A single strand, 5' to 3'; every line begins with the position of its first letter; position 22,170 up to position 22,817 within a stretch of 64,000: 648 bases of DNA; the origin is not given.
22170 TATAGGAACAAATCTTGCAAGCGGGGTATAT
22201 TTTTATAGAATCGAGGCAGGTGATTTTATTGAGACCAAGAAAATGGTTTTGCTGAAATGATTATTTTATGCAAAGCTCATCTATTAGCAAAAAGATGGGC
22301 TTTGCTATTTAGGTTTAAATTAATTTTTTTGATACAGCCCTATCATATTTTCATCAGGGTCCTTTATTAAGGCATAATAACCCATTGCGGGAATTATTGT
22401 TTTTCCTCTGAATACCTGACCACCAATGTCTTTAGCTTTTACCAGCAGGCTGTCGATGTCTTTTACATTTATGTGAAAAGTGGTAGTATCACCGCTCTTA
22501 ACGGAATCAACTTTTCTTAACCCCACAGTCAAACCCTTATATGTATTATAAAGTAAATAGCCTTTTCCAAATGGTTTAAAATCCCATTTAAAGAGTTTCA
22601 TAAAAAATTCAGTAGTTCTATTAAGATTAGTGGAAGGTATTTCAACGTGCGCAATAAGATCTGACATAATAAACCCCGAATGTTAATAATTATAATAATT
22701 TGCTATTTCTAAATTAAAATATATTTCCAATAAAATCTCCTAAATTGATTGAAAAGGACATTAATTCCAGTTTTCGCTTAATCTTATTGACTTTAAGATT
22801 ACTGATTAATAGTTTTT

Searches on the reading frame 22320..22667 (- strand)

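Call 46: search_protein_families(library=pfam, proteins=[window:22320-22667:-], max_evalue=0.001)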
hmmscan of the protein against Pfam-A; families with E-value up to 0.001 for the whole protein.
window:22320-22667:- (115 aa): 1 family
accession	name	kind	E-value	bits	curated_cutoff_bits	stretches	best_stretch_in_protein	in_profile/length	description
PF00903.31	Glyoxalase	-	0.0004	21.2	20.6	0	5-109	2-119/121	Glyoxalase/Bleomycin resistance protein/Dioxygenase superfamily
